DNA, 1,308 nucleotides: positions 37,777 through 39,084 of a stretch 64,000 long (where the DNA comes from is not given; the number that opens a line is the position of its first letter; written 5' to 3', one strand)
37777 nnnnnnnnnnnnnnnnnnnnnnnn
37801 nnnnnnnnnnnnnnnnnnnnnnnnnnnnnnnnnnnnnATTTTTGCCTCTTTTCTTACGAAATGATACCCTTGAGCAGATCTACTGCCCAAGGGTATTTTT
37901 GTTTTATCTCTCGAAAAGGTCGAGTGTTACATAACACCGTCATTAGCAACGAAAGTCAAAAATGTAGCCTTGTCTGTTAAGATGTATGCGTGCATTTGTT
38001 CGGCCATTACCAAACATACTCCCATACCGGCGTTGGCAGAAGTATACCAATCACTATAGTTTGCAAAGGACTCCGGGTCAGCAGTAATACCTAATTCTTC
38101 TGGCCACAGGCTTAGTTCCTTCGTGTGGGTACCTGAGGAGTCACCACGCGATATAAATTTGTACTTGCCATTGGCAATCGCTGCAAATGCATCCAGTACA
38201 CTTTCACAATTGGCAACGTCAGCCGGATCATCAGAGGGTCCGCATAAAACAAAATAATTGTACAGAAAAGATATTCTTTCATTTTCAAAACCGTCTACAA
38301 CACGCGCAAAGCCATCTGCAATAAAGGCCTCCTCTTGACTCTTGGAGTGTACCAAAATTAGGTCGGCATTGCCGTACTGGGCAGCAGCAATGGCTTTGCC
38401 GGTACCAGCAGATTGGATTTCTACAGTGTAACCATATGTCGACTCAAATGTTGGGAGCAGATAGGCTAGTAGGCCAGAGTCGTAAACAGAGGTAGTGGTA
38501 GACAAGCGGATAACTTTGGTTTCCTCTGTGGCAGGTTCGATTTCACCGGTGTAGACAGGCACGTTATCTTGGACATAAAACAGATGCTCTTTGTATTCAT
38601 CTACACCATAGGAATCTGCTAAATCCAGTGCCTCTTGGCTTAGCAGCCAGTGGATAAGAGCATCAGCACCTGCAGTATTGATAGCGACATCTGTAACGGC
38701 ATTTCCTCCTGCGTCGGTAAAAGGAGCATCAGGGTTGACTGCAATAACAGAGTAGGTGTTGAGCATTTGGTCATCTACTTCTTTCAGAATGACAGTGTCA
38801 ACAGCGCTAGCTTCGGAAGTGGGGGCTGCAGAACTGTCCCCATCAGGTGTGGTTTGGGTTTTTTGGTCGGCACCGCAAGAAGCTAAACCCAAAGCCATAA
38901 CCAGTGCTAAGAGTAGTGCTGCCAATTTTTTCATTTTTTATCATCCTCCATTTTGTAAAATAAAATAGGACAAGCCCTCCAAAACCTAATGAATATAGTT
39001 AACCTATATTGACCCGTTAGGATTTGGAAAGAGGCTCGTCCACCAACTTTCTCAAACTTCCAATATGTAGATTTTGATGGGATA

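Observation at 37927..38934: TupA tungstate-binding lipoprotein appears circularly permuted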

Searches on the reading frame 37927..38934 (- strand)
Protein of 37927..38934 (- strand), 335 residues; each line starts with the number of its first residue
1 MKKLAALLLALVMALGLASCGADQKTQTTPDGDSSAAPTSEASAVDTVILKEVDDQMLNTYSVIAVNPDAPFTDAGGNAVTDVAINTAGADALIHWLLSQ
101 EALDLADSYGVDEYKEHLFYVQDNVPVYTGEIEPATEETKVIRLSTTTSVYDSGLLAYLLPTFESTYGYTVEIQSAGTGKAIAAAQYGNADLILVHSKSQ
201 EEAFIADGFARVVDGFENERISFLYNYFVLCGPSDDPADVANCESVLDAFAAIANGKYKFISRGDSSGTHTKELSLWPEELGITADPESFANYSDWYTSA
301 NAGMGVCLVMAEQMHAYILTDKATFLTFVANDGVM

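Call 3: search_protein_families(library=pfam, proteins=[window:37927-38934:-], max_evalue=1)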
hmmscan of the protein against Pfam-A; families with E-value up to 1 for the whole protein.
window:37927-38934:- (335 aa): 7 families
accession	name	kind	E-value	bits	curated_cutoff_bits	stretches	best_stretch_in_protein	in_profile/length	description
PF12849.12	PBP_like_2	-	6e-26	92.2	27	1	136-328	3-207/267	PBP superfamily domain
PF13531.11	SBP_bac_11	-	6.2e-08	33.1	25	1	158-249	15-102/227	Bacterial extracellular solute-binding protein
PF03466.25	LysR_substrate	-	0.028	14.3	28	1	137-214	3-66/209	LysR substrate binding domain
PF12727.12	PBP_like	-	0.05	13.2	27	1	167-270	9-106/193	PBP superfamily domain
PF21827.1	New_glue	-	0.13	12.5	31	1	1-47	1-50/94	New glue protein family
PF25682.1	Phage_VG64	-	0.2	11.9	27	0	1-24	1-25/127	Mycobacterium phage VG64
PF13985.11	YbgS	-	0.38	11.4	27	1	1-63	1-66/124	YbgS-like protein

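Call 4: search_solved_structures(query=window:37927-38934:-, max_evalue=1, show_alignments=4)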
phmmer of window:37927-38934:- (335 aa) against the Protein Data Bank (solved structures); distinct sequences matched with E-value up to 1: 5.
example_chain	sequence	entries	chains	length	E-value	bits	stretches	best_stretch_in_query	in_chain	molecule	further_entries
3muq_A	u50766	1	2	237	1e-42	149.6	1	141-328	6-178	uncharacterized conserved protein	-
3lr1_A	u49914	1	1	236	3.8e-40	141.1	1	141-328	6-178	Tungstate ABC transporter, periplasmic tungstate-binding protein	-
5my5_A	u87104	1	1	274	1.4e-27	99.9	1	137-331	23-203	ABC transporter periplasmic substrate-binding protein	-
3kn3_A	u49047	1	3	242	1.7e-26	96.3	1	142-331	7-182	PUTATIVE PERIPLASMIC PROTEIN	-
3cvg_A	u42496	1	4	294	6.8e-05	25.3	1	224-328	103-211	Putative metal binding protein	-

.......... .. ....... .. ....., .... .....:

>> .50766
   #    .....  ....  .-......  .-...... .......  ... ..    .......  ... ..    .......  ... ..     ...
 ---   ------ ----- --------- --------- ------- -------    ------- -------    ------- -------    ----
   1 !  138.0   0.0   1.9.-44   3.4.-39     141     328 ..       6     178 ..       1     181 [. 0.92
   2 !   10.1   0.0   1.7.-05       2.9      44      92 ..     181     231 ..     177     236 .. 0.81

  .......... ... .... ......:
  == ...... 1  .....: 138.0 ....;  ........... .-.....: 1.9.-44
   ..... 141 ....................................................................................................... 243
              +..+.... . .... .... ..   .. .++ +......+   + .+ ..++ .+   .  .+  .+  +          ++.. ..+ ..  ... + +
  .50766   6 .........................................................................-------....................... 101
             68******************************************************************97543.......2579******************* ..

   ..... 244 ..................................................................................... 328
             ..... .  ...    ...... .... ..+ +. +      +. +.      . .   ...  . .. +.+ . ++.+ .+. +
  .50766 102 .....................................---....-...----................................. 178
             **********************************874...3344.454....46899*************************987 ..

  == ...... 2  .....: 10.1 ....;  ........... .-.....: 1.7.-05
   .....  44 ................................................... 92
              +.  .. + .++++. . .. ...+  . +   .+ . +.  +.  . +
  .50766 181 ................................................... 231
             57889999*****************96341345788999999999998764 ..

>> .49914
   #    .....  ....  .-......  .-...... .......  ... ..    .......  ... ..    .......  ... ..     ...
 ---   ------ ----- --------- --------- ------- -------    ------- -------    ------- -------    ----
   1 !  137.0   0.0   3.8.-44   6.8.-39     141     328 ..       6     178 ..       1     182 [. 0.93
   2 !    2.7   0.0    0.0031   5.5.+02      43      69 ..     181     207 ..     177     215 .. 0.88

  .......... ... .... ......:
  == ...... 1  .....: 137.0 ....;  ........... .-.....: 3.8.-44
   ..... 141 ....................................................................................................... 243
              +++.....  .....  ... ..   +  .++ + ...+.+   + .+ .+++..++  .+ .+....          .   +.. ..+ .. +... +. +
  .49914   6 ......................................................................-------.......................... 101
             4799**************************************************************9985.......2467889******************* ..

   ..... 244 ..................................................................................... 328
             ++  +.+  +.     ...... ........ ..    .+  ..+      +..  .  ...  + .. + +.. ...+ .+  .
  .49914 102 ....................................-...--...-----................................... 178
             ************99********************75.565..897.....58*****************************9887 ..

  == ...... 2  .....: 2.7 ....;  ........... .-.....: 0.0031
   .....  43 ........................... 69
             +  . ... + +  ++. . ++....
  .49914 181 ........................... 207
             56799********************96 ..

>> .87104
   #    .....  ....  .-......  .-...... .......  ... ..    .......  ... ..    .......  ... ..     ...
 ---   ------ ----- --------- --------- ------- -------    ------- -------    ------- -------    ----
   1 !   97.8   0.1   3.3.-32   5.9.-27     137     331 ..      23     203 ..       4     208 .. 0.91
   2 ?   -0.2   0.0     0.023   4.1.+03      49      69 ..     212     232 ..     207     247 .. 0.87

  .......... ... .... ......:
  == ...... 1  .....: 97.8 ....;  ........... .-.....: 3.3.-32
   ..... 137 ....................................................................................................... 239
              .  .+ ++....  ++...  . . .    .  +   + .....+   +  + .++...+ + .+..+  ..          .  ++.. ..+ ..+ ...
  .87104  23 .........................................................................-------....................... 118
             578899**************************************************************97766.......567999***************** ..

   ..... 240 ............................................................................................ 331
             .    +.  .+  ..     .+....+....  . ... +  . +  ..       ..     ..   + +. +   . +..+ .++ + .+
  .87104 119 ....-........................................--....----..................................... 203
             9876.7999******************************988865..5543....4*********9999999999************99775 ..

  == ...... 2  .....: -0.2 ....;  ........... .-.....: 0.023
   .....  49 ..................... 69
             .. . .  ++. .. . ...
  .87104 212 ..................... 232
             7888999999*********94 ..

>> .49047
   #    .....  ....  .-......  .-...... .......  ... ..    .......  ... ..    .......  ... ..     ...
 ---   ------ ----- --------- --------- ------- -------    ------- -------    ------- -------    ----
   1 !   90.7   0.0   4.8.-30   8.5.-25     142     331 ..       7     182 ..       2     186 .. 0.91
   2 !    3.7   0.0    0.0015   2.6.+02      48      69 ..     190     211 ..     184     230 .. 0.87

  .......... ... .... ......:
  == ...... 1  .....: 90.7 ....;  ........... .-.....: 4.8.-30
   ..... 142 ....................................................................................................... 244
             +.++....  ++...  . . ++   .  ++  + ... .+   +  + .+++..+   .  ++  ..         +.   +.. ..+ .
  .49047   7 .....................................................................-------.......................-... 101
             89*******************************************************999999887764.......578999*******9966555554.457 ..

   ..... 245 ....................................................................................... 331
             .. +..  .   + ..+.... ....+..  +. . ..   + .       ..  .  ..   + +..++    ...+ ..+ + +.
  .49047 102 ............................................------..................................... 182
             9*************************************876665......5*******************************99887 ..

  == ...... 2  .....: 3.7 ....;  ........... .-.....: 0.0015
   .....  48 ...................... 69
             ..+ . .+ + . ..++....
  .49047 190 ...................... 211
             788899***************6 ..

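Call 5: find_homologous_proteins(query=window:37927-38934:-)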
Query window:37927-38934:- (335 aa): 4502 proteins with E <= 0.001 among 8000 candidates; the best 120 are listed.
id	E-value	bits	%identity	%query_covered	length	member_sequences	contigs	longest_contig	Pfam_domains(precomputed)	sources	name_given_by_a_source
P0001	4.2e-217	737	100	100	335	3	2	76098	PF13531.12,PF12849.13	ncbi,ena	-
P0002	4.3e-165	566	76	100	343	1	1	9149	PF13531.12,PF12849.13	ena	-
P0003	4.9e-165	566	76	100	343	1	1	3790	PF13531.12,PF12849.13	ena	-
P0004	1.1e-164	565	75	100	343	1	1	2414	PF13531.12,PF12849.13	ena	-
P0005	1.9e-164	564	75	100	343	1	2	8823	PF13531.12,PF12849.13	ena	-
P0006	2.3e-164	564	75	100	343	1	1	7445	PF13531.12,PF12849.13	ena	-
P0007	2.4e-164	564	75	100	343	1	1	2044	PF13531.12,PF12849.13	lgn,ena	-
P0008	2.5e-164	564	77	100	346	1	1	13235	PF13531.12,PF12849.13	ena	-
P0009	2.6e-164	564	75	100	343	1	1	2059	PF13531.12,PF12849.13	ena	-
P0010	2.8e-164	564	75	100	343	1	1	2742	PF13531.12,PF12849.13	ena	-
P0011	3.4e-164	564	75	100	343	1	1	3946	PF13531.12,PF12849.13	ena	-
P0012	3.7e-164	563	75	100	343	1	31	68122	PF13531.12,PF12849.13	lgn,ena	-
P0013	4.8e-164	563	75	100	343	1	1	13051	PF13531.12,PF12849.13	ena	-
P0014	6.1e-164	563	75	100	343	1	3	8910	PF13531.12,PF12849.13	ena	-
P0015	6.2e-164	563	75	100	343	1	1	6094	PF13531.12,PF12849.13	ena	-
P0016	7.8e-164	562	75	100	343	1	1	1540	PF13531.12,PF12849.13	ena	-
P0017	9.2e-164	562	75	100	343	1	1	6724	PF13531.12,PF12849.13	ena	-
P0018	9.8e-164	562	75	100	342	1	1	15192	PF13531.12,PF12849.13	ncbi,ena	-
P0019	1.1e-163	562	75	100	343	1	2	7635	PF13531.12,PF12849.13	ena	-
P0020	1.2e-163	562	74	100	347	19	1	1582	PF13531.12,PF12849.13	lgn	-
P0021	1.4e-163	561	75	100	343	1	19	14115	PF13531.12,PF12849.13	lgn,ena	-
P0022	1.5e-163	561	75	100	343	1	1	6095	PF13531.12,PF12849.13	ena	-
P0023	1.6e-163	561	74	100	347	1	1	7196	PF13531.12,PF12849.13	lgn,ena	-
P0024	1.8e-163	561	75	100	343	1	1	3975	PF13531.12,PF12849.13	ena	-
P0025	2.3e-163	561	75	100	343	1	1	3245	PF13531.12,PF12849.13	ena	-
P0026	2.6e-163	561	75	100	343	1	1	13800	PF13531.12,PF12849.13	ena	-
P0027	2.9e-163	560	82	87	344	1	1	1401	PF13531.12,PF12849.13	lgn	-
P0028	3.5e-163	560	75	100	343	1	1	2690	PF13531.12,PF12849.13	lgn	-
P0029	3.6e-163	560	75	100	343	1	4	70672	PF13531.12,PF12849.13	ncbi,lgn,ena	-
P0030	3.9e-163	560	75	100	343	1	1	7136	PF13531.12,PF12849.13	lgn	-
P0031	4.1e-163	560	75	100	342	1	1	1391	PF13531.12,PF12849.13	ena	-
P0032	4.6e-163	560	75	100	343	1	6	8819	PF13531.12,PF12849.13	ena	-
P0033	4.9e-163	560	75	100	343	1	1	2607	PF13531.12,PF12849.13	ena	-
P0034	5.1e-163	560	74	100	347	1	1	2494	PF13531.12,PF12849.13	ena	-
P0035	5.9e-163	559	75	100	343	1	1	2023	PF13531.12,PF12849.13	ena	-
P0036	7.0e-163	559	74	100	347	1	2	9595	PF13531.12,PF12849.13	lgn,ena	-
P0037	8.4e-163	559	74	100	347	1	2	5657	PF13531.12,PF12849.13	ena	-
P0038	8.9e-163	559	75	100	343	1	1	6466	PF13531.12,PF12849.13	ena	-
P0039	1.1e-162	558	75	100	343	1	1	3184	PF13531.12,PF12849.13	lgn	-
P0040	1.2e-162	558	75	100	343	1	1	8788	PF13531.12,PF12849.13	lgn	-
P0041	1.2e-162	558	75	100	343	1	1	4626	PF13531.12,PF12849.13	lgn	-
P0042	1.3e-162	558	75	100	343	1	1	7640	PF12849.13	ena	-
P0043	1.3e-162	558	75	100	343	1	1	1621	PF13531.12,PF12849.13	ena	-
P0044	1.5e-162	558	75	100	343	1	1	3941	PF13531.12,PF12849.13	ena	-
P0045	1.5e-162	558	75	100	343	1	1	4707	PF13531.12,PF12849.13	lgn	-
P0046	1.6e-162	558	75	100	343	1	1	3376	PF13531.12,PF12849.13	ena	-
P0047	1.7e-162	558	75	100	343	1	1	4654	PF13531.12,PF12849.13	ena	-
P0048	1.9e-162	558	74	100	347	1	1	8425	PF13531.12,PF12849.13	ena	-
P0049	2.2e-162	558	74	100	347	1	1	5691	PF13531.12,PF12849.13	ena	-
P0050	2.3e-162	558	74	100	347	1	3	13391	PF13531.12,PF12849.13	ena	-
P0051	2.4e-162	557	75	100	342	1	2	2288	PF13531.12,PF12849.13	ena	-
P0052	2.5e-162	557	74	100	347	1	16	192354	PF13531.12,PF12849.13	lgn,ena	-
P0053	2.5e-162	557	74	100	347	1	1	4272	PF13531.12,PF12849.13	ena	-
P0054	2.6e-162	557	74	100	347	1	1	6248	PF13531.12,PF12849.13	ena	-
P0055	2.7e-162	557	74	100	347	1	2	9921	PF13531.12,PF12849.13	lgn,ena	-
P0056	3.7e-162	557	74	100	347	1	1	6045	PF13531.12,PF12849.13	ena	-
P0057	4.7e-162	556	75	100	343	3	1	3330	PF13531.12,PF12849.13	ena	-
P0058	5.3e-162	556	74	100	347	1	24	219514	PF13531.12,PF12849.13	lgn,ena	-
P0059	5.3e-162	556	74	100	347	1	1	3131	PF13531.12,PF12849.13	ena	-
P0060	5.6e-162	556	74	100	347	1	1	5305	PF13531.12,PF12849.13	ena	-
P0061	5.6e-162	556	75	100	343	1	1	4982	PF13531.12,PF12849.13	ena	-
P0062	7.4e-162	556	73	100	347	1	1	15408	PF13531.12,PF12849.13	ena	-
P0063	7.5e-162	556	73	100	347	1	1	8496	PF13531.12,PF12849.13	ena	-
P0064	7.9e-162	556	73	100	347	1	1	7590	PF13531.12,PF12849.13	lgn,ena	-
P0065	8.0e-162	556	73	100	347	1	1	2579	PF13531.12,PF12849.13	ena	-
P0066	8.0e-162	556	74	100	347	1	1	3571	PF13531.12,PF12849.13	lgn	-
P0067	8.5e-162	556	73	100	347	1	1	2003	PF13531.12,PF12849.13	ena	-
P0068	8.9e-162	556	73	100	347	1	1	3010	PF13531.12,PF12849.13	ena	-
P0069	9.6e-162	555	75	100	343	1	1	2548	PF13531.12,PF12849.13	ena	-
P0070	1.0e-161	555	74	100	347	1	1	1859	PF13531.12,PF12849.13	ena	-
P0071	1.1e-161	555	73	100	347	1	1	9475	PF13531.12,PF12849.13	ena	-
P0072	1.2e-161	555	76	100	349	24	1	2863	PF13531.12,PF12849.13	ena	-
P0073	1.3e-161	555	73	100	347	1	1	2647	PF13531.12,PF12849.13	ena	-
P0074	1.6e-161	555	74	100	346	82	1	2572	PF13531.12,PF12849.13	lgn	-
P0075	1.7e-161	555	73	100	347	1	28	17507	PF13531.12,PF12849.13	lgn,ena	-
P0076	1.8e-161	555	73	100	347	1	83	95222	PF13531.12,PF12849.13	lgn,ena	-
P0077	1.8e-161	555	73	100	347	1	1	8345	PF13531.12,PF12849.13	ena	-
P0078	1.9e-161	554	73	100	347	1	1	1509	PF13531.12,PF12849.13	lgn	-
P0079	1.9e-161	554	73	100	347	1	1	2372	PF13531.12,PF12849.13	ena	-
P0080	2.1e-161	554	73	100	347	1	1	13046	PF13531.12,PF12849.13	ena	-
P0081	2.1e-161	554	73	100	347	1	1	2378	PF12849.13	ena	-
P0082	2.3e-161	554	73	100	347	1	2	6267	PF13531.12,PF12849.13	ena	-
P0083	2.7e-161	554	73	100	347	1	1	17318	PF13531.12,PF12849.13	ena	-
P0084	2.9e-161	554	73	100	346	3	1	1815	PF13531.12,PF12849.13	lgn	-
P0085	4.0e-161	553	75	100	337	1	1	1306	PF13531.12,PF12849.13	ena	-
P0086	4.0e-161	553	73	100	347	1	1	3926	PF13531.12,PF12849.13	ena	-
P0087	4.6e-161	553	73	100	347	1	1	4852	PF13531.12,PF12849.13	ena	-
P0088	4.6e-161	553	73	100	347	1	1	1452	PF13531.12,PF12849.13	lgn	-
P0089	5.0e-161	553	74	100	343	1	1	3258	PF13531.12,PF12849.13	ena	-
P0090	5.7e-161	553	73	100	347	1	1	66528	PF13531.12,PF12849.13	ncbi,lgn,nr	ncbi:MAG: substrate-binding domain-containing protein [Candidatus Faecousia sp.]|nr:substrate-bindin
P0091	5.9e-161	553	73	100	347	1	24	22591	PF13531.12,PF12849.13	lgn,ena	-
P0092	6.5e-161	553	73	100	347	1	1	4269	PF13531.12,PF12849.13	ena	-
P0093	8.7e-161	552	82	87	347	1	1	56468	PF13531.12,PF12849.13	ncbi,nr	ncbi:MAG: substrate-binding domain-containing protein [Eubacteriales bacterium]|nr:substrate-binding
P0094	9.1e-161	552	73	100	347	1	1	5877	PF13531.12,PF12849.13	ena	-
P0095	1.0e-160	552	73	100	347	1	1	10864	PF13531.12,PF12849.13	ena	-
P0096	1.1e-160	552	73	100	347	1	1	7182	PF13531.12,PF12849.13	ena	-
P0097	1.3e-160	552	75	100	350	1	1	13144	PF13531.12,PF12849.13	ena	-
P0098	1.4e-160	552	73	100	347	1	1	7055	PF13531.12,PF12849.13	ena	-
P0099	1.4e-160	552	73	100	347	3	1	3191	PF13531.12,PF12849.13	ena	-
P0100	1.6e-160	551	73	100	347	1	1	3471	PF13531.12,PF12849.13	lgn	-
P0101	1.7e-160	551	73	100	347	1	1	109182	PF13531.12,PF12849.13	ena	-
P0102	1.8e-160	551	73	100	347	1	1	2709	PF13531.12,PF12849.13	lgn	-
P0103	1.8e-160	551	73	100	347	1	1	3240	PF13531.12,PF12849.13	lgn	-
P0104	2.0e-160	551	73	100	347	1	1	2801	PF13531.12,PF12849.13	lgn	-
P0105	2.3e-160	551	75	100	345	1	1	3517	PF13531.12,PF12849.13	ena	-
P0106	2.6e-160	551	76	96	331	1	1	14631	PF13531.12,PF12849.13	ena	-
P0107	2.6e-160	551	73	100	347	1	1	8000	PF13531.12,PF12849.13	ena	-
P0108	2.8e-160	551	73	100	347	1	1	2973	PF13531.12,PF12849.13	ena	-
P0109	3.1e-160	550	73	100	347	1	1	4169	PF13531.12,PF12849.13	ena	-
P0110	3.2e-160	550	73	100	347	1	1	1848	PF13531.12,PF12849.13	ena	-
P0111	3.6e-160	550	73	100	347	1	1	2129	PF13531.12,PF12849.13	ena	-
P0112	4.0e-160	550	73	100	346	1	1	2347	PF13531.12,PF12849.13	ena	-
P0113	4.3e-160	550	73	100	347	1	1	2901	PF13531.12,PF12849.13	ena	-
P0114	4.5e-160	550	73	100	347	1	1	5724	PF13531.12,PF12849.13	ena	-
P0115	5.2e-160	550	74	100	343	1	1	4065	PF13531.12,PF12849.13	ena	-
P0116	5.7e-160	550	73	100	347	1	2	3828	PF13531.12,PF12849.13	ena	-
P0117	6.8e-160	549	73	100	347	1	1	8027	PF13531.12,PF12849.13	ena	-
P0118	6.9e-160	549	76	100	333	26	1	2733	PF13531.12,PF12849.13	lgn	-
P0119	6.9e-160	549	75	100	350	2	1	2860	PF13531.12,PF12849.13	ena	-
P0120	9.7e-160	549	76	96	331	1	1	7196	PF13531.12,PF12849.13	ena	-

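Call 6: search_protein_families(library=ncbifam, proteins=[window:37927-38934:-], max_evalue=0.01)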
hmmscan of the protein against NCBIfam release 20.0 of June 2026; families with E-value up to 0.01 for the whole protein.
window:37927-38934:- (335 aa): 4 families
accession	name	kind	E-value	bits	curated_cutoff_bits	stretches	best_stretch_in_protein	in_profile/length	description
NF041772.1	tung_bind_TupA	equivalog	1.1e-36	126.6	400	2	142-331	17-192/266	tungstate ABC transporter substrate-binding protein TupA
NF050142.1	PG1828_fam_lipo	equivalog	2.2e-05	25.1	50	1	1-49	1-52/59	PG1828 family lipoprotein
NF052551.1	EnvBioLpgNMYCTU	equivalog_domain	0.0023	17.3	250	1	1-44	1-46/227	envelope biogenesis lipoprotein LpqN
NF053527.1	lipo_Cory_WKLS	subfamily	0.0054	16.7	105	1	5-45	1-41/166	WKL family lipoprotein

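Call 9: list_cluster_members(proteins=[P0001, P0090, P0093])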
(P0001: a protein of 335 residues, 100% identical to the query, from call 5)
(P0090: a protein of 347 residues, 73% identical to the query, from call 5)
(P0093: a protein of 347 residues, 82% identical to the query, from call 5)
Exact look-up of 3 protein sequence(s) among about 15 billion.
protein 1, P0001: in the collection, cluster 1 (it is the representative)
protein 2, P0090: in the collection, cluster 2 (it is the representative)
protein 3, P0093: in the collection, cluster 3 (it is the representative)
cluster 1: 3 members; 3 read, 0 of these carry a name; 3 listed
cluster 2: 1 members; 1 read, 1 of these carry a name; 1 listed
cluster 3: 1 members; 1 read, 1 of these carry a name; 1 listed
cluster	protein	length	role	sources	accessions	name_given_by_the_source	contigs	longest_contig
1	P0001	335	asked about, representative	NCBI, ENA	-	-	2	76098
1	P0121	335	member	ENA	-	-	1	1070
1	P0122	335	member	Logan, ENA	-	-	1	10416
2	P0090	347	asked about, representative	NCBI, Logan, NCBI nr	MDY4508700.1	MAG: substrate-binding domain-containing protein [Candidatus Faecousia sp.] | substrate-binding domain-containing protein [Candidatus Faecousia sp.]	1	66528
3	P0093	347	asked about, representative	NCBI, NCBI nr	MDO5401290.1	MAG: substrate-binding domain-containing protein [Eubacteriales bacterium] | substrate-binding domain-containing protein [Eubacteriales bacterium]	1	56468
